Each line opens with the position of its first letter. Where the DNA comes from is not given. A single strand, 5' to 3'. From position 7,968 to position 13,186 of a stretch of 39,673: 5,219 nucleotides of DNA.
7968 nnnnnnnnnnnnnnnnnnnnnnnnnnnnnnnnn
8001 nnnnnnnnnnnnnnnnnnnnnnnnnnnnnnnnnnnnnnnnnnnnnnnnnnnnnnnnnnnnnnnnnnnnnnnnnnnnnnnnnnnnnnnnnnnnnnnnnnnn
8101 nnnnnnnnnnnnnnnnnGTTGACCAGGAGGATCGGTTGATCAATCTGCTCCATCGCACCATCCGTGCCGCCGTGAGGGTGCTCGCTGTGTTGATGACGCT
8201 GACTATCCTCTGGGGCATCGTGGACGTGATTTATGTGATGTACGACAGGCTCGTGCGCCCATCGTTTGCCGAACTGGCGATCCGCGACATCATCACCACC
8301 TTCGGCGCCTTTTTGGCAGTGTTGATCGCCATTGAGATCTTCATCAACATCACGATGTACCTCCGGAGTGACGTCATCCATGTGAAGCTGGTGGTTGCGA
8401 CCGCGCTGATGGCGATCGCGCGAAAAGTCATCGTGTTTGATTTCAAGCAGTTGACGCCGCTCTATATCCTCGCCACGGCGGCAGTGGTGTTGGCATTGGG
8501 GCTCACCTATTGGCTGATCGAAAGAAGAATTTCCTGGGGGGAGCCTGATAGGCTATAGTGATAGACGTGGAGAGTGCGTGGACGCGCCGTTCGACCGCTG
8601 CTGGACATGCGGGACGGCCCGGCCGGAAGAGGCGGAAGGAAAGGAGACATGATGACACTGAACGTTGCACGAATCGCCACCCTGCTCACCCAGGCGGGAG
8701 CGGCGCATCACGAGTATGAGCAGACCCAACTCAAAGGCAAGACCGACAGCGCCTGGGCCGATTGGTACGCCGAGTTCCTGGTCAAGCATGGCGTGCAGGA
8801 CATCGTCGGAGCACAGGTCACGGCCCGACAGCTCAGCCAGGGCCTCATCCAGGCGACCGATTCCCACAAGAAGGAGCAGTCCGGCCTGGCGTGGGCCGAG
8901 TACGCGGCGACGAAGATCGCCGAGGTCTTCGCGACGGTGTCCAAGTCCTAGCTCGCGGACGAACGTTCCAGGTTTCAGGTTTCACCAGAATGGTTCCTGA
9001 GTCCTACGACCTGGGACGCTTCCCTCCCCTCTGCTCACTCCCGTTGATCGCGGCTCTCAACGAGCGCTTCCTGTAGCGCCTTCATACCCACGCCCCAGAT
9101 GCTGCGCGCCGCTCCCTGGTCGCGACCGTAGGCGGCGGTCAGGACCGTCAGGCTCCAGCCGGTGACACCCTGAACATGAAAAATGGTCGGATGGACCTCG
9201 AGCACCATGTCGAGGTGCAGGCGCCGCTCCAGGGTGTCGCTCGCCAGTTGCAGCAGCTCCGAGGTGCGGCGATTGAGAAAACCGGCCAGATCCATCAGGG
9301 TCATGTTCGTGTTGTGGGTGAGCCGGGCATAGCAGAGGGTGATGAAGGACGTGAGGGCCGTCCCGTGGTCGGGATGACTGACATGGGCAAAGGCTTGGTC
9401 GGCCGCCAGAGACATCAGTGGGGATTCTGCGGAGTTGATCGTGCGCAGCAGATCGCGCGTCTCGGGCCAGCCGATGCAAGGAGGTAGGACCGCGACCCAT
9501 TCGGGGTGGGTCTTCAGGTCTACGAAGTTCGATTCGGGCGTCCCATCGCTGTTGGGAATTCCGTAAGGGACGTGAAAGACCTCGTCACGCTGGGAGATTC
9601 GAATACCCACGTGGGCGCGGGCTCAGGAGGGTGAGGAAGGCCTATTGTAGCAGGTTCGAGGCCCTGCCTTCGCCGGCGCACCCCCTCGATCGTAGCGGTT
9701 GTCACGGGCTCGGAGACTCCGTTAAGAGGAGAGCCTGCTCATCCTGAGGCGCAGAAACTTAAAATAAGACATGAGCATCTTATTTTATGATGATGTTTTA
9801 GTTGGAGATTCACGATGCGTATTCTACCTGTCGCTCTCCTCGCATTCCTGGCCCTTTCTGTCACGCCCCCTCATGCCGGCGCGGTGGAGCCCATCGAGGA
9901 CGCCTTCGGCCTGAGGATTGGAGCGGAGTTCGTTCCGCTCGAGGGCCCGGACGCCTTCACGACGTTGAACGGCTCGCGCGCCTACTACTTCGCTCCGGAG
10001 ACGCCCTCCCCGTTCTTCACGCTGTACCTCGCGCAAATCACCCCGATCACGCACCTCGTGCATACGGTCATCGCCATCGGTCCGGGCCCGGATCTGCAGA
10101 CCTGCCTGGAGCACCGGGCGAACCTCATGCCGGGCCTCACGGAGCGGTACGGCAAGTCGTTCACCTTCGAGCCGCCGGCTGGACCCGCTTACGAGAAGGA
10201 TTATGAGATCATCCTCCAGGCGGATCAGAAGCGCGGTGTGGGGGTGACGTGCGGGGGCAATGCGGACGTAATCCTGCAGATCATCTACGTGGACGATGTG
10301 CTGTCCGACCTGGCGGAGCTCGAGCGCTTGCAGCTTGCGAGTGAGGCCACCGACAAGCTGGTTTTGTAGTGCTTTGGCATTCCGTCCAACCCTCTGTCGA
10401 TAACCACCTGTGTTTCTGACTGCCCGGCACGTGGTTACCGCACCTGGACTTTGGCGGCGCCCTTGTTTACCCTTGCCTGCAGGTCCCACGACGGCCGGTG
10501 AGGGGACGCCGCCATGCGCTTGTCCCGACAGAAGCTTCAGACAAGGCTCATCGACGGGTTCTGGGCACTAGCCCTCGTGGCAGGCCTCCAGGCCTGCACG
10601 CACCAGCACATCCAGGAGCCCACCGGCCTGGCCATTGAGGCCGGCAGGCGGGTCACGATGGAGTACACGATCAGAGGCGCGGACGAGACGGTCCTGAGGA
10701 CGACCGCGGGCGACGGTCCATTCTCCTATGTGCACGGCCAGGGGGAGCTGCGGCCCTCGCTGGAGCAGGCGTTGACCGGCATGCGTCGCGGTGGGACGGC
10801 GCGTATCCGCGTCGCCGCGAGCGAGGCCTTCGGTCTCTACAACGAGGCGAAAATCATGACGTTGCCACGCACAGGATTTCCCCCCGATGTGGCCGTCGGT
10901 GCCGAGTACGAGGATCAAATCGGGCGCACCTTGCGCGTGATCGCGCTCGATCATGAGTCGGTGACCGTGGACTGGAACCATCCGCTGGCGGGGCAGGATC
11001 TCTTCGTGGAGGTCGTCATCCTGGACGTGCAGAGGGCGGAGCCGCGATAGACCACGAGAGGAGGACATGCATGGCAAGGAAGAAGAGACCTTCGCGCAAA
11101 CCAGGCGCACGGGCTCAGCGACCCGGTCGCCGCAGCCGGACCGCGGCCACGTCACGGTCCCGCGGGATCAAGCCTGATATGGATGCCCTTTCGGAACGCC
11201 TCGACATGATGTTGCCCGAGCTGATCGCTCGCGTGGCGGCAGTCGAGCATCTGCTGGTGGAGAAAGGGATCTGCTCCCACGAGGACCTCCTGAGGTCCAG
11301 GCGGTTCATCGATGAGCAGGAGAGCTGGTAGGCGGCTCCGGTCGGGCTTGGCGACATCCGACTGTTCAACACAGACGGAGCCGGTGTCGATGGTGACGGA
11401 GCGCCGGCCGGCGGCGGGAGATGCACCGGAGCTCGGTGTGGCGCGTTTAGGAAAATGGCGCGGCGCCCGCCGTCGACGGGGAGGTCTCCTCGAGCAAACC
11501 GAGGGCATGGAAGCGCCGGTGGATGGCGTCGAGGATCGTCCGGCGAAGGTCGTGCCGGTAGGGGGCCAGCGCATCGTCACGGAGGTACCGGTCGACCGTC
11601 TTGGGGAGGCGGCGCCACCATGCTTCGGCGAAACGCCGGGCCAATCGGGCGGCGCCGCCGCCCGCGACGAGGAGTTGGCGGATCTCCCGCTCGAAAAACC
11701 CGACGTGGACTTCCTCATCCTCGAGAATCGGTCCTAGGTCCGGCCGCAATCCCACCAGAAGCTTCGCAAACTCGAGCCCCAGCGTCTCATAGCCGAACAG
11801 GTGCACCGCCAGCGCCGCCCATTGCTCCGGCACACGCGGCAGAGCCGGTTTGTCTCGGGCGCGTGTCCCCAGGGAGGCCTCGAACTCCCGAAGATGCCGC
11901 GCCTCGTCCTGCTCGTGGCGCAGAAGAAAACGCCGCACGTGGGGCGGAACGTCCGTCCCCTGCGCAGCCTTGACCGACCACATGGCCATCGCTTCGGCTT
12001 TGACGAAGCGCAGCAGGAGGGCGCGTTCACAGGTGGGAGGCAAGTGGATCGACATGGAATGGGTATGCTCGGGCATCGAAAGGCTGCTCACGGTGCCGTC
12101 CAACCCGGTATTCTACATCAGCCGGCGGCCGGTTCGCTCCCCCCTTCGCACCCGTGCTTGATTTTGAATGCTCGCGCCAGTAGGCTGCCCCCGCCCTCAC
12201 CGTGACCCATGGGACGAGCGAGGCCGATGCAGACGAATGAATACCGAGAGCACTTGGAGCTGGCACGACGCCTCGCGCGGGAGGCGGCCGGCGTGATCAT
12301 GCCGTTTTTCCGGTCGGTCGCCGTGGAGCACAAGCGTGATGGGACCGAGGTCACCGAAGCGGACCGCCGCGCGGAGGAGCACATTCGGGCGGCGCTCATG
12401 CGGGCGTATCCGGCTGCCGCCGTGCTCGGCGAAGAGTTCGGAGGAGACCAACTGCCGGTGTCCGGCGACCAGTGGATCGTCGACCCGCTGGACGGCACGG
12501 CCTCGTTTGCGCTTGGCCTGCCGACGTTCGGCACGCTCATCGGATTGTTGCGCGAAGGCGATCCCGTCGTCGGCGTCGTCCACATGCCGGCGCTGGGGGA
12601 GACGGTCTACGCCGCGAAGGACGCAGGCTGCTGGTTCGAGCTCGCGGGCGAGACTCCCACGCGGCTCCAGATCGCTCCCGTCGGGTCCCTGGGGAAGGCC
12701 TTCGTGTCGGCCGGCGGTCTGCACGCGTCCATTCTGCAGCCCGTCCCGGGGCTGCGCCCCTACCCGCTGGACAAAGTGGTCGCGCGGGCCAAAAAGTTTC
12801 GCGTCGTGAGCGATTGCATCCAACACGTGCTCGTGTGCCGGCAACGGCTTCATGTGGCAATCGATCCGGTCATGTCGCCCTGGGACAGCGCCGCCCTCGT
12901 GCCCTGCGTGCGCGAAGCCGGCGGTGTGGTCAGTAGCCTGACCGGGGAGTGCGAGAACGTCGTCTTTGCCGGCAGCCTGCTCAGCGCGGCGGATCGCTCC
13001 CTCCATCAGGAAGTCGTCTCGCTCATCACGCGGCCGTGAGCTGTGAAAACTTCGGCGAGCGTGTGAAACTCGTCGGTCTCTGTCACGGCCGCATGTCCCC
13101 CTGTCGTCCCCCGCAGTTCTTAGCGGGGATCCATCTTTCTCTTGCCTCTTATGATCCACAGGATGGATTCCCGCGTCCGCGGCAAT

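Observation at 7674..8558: BLUF flavin photoreceptor domain fused to a PsiE-like integral membrane module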

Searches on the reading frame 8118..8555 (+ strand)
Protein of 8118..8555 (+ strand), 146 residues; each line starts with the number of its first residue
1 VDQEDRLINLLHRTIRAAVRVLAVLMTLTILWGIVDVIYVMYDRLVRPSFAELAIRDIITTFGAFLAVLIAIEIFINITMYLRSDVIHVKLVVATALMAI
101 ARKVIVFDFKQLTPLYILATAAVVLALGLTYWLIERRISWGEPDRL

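Call 61: search_dna_similar(query=window:8118-8555:+, collection=plasmids, mode=protein, max_evalue=0.001, max_rows=40, rows=spread)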
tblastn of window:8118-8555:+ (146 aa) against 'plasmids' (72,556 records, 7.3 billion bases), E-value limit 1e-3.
Records with a match: 3; places in all: 4; records where one place covers at least 80% of the query: 3.
Best place of each record, by identity: 60-80% 1; <60% 2.
By first word of the organism name: Candidatus 1; Azonexus 1; Acaryochloris 1.
By predicted mobility (MOB-suite, as given by PLSDB): non-mobilizable 3.
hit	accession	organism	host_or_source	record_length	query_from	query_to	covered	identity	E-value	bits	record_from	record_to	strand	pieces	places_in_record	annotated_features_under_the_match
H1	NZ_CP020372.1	Candidatus Thiodictyon syntrophicum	meromictic lake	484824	1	142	97%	71.8%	1e-52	185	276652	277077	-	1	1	phosphate-starvation-inducible PsiE family protein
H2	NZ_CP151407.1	Azonexus hydrophilus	metagenomic assembly,groundwater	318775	4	145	97%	47.7%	1e-27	113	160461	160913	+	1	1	phosphate-starvation-inducible PsiE family protein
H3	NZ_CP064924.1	Acaryochloris marina S15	cell culture,surface of Pikea pinnata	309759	3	136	92%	30.6%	5e-11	66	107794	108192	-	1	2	phosphate-starvation-inducible PsiE family protein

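Call 62: get_annotated_region(hit=H1, flank=6000)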
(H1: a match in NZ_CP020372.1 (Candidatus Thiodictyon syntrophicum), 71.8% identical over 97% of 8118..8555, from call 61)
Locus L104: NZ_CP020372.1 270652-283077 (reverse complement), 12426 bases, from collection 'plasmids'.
description: Candidatus Thiodictyon syntrophicum strain Cad16T plasmid pTs485, complete sequence
organism: Candidatus Thiodictyon syntrophicum (NCBI taxid 1166950)
taxonomy: Bacteria; Pseudomonadota; Gammaproteobacteria; Chromatiales; Chromatiaceae; Thiodictyon; Candidatus Thiodictyon syntrophicum
host: -; source: meromictic lake; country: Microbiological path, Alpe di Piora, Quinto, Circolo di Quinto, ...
typing (MOB-suite, as given by PLSDB): non-mobilizable
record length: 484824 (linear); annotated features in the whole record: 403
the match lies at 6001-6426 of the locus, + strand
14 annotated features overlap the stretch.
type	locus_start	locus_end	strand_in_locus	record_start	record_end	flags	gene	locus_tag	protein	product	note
CDS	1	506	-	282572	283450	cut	-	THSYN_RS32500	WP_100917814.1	DUF4338 domain-containing protein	-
CDS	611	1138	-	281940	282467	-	-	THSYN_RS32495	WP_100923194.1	DUF2235 domain-containing protein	-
CDS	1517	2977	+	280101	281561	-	-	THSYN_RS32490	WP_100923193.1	FAD-dependent oxidoreductase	-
CDS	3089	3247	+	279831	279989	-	-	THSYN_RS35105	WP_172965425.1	hypothetical protein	-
CDS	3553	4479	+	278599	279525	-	-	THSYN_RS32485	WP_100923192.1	alpha/beta fold hydrolase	-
CDS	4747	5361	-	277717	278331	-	-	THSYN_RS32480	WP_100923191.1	SDR family oxidoreductase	-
CDS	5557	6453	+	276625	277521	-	-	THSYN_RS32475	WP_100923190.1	phosphate-starvation-inducible PsiE family protein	-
CDS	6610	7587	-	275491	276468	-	-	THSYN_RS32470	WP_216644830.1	alpha/beta hydrolase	-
CDS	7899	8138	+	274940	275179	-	-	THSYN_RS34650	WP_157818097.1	hypothetical protein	-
CDS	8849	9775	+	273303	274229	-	-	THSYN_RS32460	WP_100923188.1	alpha/beta fold hydrolase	-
CDS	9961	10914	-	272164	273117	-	cbiB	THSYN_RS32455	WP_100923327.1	adenosylcobinamide-phosphate synthase CbiB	GO:0009236 - cobalamin biosynthetic process [Evidence IEA]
CDS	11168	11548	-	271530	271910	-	-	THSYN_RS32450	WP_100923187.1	type II toxin-antitoxin system VapC family toxin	-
CDS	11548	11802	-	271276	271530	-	-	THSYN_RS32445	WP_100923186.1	type II toxin-antitoxin system VapB family antitoxin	-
CDS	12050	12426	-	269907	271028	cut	-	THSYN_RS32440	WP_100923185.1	Fic family protein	-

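Call 63: get_annotated_region(hit=H2, flank=5000)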
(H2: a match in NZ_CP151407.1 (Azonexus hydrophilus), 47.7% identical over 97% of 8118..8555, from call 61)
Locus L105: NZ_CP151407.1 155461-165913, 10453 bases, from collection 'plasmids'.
description: Azonexus hydrophilus strain NCP973 plasmid unnamed1, complete sequence
organism: Azonexus hydrophilus (NCBI taxid 418702)
taxonomy: Bacteria; Pseudomonadota; Betaproteobacteria; Rhodocyclales; Azonexaceae; Azonexus; Azonexus hydrophilus
host: -; source: metagenomic assembly,groundwater; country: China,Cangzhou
typing (MOB-suite, as given by PLSDB): non-mobilizable
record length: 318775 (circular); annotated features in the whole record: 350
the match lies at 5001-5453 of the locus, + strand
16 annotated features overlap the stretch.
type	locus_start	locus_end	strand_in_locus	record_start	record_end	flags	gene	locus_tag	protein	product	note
CDS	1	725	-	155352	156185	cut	-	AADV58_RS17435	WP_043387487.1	metallophosphoesterase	-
CDS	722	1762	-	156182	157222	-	-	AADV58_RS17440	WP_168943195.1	diacylglycerol kinase family protein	-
CDS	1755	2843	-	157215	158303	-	-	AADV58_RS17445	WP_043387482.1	DUF3616 domain-containing protein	-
CDS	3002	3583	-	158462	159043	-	-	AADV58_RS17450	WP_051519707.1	hypothetical protein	-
CDS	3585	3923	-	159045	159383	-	-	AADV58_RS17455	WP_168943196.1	HPF/RaiA family ribosome-associated protein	-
CDS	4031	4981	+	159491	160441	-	nhaR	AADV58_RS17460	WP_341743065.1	transcriptional activator NhaR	GO:0006355 - regulation of DNA-templated transcription [Evidence IEA]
CDS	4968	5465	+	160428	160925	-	-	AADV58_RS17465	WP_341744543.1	phosphate-starvation-inducible PsiE family protein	-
CDS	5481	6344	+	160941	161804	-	-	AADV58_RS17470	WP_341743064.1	mechanosensitive ion channel family protein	-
CDS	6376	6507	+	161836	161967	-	-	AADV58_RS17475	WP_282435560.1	hypothetical protein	-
CDS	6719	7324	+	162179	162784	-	-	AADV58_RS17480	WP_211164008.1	hypothetical protein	-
CDS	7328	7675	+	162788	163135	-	-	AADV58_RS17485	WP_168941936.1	DUF3024 domain-containing protein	-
CDS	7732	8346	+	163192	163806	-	-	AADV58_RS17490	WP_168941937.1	tyrosine-type recombinase/integrase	GO:0015074 - DNA integration [Evidence IEA]; GO:0006310 - DNA recombination [Evidence IEA]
CDS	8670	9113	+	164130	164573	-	-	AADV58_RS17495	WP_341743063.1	DUF4357 domain-containing protein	-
CDS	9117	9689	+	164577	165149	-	-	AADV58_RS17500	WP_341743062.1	hypothetical protein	-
CDS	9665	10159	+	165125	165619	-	-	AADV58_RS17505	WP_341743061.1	hypothetical protein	-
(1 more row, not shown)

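Call 64: get_annotated_region(hit=H3, flank=5000)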
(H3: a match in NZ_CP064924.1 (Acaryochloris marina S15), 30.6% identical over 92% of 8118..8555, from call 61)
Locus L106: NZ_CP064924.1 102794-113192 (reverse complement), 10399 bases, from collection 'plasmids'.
description: Acaryochloris marina S15 plasmid unnamed8, complete sequence
organism: Acaryochloris marina S15 (NCBI taxid 2762553)
taxonomy: Bacteria; Cyanobacteriota; Cyanophyceae; Acaryochloridales; Acaryochloridaceae; Acaryochloris; Acaryochloris marina; Acaryochloris marina S15
host: -; source: cell culture,surface of Pikea pinnata; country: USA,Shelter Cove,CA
typing (MOB-suite, as given by PLSDB): non-mobilizable
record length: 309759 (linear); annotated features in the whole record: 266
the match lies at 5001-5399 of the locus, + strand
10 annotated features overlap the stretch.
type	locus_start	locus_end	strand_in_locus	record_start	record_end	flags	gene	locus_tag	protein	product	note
CDS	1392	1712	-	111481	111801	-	-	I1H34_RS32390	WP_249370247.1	tetratricopeptide repeat protein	-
CDS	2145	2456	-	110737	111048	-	-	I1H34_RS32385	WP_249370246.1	tetratricopeptide repeat protein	-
CDS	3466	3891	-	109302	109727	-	-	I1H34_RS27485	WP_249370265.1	ISAs1 family transposase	-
CDS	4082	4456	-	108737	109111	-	-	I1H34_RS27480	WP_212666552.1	transposase family protein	-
CDS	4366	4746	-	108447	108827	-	-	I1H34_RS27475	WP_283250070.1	diguanylate cyclase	-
CDS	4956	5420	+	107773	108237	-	-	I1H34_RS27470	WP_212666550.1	phosphate-starvation-inducible PsiE family protein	-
CDS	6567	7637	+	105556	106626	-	-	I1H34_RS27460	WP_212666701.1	peptidase M42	-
CDS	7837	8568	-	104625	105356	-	-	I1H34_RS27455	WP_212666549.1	response regulator transcription factor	GO:0000160 - phosphorelay signal transduction system [Evidence IEA]; GO:0006355 - regulation of DNA-templated ...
CDS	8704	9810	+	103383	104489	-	-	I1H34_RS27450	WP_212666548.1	hybrid sensor histidine kinase/response regulator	-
CDS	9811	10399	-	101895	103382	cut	-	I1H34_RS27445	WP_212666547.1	ATPase domain-containing protein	-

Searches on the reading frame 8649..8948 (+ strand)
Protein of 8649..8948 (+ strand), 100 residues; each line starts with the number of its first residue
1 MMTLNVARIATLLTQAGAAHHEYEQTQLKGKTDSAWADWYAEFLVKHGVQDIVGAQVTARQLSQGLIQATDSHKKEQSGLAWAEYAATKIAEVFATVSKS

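Call 3: search_protein_families(library=pfam, proteins=[window:8649-8948:+], max_evalue=1)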
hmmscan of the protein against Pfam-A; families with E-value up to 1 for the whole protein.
window:8649-8948:+ (100 aa): 2 families
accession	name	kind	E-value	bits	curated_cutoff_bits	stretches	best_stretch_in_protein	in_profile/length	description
PF00441.29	Acyl-CoA_dh_1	-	0.065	13.8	22.4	1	1-93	8-101/150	Acyl-CoA dehydrogenase, C-terminal domain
PF04238.17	DUF420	-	0.09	13.5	30.5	1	10-75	43-107/130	Protein of unknown function (DUF420)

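Call 4: search_protein_families(library=ncbifam, proteins=[window:8649-8948:+], max_evalue=1)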
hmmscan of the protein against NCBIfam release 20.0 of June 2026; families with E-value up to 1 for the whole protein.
window:8649-8948:+ (100 aa): 0 families

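Call 87: search_solved_structures(query=window:8649-8948:+, max_evalue=1)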
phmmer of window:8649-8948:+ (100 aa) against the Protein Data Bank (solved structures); distinct sequences matched with E-value up to 1: 6.
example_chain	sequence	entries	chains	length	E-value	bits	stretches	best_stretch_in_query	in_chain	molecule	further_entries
4xiz_M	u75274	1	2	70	0.64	13.4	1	23-52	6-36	Mitochondrial distribution and morphology protein 35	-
4ytw_A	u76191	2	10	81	0.69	13.3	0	23-51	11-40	Mitochondrial distribution and morphology protein 35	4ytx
4ytv_A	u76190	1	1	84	0.73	13.2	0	22-51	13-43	Mitochondrial distribution and morphology protein 35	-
4xhr_N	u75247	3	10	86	0.78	13.2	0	23-51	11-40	Mitochondrial distribution and morphology protein 35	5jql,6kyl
7qi2_A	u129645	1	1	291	0.92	12.9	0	13-79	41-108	Voltage-dependent anion-selective channel protein 1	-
5jdp_A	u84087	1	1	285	0.94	12.9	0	13-79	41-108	Voltage-dependent anion-selective channel protein 1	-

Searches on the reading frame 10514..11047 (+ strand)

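Call 12: search_protein_families(library=pfam, proteins=[window:10514-11047:+], max_evalue=0.01)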
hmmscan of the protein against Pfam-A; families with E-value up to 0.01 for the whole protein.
window:10514-11047:+ (178 aa): 1 family
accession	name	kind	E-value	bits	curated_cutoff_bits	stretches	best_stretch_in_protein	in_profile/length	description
PF00254.34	FKBP_C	-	1.4e-08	35.3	21.1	1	41-110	5-75/94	FKBP-type peptidyl-prolyl cis-trans isomerase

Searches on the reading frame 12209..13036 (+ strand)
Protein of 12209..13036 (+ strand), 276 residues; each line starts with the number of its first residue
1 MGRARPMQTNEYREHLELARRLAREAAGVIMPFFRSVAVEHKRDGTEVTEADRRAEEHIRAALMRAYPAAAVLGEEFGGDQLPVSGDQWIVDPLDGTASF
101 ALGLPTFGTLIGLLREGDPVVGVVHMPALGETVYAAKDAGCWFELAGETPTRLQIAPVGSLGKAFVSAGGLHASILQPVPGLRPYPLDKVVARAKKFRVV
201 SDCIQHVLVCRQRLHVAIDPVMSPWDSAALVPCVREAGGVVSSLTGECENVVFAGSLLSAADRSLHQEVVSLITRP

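Call 67: search_protein_families(library=pfam, proteins=[window:12209-13036:+], max_evalue=0.0001)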
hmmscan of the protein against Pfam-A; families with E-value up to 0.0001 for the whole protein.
window:12209-13036:+ (276 aa): 1 family
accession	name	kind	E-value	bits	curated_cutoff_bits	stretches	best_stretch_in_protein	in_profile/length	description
PF00459.30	Inositol_P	-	6.6e-42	144.3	27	1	13-272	3-265/271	Inositol monophosphatase family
